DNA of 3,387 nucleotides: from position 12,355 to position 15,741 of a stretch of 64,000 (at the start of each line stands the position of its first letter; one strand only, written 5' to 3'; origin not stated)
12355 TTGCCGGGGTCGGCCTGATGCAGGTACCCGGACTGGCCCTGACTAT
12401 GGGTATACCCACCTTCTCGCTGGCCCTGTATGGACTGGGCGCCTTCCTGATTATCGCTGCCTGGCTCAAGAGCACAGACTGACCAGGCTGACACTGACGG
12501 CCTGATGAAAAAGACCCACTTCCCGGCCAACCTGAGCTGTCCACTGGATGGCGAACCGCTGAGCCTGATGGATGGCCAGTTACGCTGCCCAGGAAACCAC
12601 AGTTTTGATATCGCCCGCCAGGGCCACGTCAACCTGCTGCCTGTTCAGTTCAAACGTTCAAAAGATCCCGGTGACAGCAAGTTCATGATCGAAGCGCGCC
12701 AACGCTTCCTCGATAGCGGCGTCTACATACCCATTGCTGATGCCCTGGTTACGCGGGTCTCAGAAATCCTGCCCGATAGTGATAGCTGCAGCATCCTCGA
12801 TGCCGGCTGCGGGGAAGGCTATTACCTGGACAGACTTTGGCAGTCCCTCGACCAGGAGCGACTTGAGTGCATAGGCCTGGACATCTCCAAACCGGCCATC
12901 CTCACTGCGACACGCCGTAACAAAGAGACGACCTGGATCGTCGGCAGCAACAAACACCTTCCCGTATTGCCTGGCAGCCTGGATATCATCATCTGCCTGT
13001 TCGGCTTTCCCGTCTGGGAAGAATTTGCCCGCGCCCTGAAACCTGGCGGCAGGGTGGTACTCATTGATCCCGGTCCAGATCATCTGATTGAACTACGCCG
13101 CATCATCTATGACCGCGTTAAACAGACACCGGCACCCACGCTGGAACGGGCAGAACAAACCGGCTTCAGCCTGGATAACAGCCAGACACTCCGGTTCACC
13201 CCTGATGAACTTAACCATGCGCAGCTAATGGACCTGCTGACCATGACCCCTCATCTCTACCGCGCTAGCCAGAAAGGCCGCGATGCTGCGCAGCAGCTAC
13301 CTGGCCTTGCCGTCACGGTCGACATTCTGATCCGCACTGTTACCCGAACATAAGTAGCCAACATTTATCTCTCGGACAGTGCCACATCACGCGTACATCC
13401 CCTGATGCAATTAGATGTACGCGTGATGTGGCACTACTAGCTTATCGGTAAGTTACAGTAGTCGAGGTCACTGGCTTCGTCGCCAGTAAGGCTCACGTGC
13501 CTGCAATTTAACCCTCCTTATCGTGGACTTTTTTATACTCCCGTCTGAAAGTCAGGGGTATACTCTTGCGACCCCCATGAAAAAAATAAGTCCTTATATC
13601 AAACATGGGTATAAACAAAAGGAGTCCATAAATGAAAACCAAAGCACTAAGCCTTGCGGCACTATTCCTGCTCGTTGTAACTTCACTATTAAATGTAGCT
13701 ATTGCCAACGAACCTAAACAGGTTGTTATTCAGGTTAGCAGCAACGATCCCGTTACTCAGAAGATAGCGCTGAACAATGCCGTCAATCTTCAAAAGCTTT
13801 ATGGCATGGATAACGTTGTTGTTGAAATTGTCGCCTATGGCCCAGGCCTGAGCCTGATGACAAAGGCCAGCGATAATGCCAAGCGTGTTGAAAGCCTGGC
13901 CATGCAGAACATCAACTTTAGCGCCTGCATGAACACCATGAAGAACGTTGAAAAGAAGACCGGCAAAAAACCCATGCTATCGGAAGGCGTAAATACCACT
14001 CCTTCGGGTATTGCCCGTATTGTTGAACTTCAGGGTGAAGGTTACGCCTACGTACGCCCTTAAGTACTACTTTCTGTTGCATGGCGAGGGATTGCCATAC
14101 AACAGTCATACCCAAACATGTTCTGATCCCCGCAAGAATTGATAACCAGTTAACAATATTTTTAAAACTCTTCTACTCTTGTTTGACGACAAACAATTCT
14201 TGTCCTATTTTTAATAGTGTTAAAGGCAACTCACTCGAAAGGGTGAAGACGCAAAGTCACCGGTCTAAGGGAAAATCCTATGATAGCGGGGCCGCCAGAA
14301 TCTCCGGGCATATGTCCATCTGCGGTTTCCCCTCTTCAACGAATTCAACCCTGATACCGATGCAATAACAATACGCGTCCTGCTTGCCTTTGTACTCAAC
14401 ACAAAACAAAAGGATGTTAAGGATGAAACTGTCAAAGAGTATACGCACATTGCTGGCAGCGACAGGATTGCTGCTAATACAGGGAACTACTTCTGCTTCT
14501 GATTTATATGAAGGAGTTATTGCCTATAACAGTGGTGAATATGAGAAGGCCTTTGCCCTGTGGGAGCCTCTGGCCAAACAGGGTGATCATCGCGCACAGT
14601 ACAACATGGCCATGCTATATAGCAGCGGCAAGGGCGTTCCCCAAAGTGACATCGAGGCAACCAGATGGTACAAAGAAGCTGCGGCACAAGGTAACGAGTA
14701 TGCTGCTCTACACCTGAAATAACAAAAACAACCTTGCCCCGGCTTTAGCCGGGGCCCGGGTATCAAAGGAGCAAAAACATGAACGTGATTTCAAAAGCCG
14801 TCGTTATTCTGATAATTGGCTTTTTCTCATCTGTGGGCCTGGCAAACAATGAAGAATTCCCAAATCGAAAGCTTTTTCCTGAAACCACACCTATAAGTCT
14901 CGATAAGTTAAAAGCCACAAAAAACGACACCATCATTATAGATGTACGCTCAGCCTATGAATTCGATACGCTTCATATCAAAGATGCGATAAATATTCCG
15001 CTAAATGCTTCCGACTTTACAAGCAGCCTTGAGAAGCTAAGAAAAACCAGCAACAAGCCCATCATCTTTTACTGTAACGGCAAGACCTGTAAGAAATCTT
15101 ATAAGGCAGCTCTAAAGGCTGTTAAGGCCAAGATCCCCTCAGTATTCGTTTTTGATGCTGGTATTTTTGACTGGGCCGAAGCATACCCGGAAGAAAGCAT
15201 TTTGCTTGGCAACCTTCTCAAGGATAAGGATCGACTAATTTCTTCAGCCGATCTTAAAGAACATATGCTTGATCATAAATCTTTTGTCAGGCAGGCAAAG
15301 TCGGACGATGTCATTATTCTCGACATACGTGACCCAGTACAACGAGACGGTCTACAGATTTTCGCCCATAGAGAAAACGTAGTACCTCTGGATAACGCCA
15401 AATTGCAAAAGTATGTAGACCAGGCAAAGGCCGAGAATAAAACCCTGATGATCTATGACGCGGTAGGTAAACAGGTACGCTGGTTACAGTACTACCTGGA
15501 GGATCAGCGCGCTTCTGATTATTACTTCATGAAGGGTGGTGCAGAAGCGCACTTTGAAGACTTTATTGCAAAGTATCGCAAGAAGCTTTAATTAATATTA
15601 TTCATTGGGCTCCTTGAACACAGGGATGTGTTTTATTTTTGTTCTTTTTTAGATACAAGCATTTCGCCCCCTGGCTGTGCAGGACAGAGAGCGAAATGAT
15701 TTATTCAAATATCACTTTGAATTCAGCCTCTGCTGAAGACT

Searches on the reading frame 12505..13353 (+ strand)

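Call 91: search_protein_families(library=pfam, proteins=[window:12505-13353:+], max_evalue=0.000001)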
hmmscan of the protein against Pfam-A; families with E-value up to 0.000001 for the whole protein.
window:12505-13353:+ (282 aa): 5 families
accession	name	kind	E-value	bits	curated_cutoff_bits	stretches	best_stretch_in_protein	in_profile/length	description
PF21302.3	Zn_ribbon_RlmA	-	3.6e-19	68.9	27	1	11-53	2-44/44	RlmA, N-terminal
PF13649.12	Methyltransf_25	-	3.2e-12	47.4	27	1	97-182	1-97/97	Methyltransferase domain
PF08241.18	Methyltransf_11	-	4.4e-11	43.7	21.2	1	98-185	1-94/95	Methyltransferase domain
PF13847.12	Methyltransf_31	-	6.9e-09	36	27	1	92-195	2-116/145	Methyltransferase domain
PF08242.18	Methyltransf_12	-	1.2e-07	32.8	30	0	98-183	1-97/98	Methyltransferase domain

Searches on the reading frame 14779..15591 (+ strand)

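Call 91: search_protein_families(library=pfam, proteins=[window:14779-15591:+], max_evalue=0.000001)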
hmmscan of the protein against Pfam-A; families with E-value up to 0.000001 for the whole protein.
window:14779-15591:+ (270 aa): 1 family
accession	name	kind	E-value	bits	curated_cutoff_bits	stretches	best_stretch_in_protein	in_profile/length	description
PF00581.25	Rhodanese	-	2.4e-22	79.7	22.2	1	42-134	6-101/102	Rhodanese-like domain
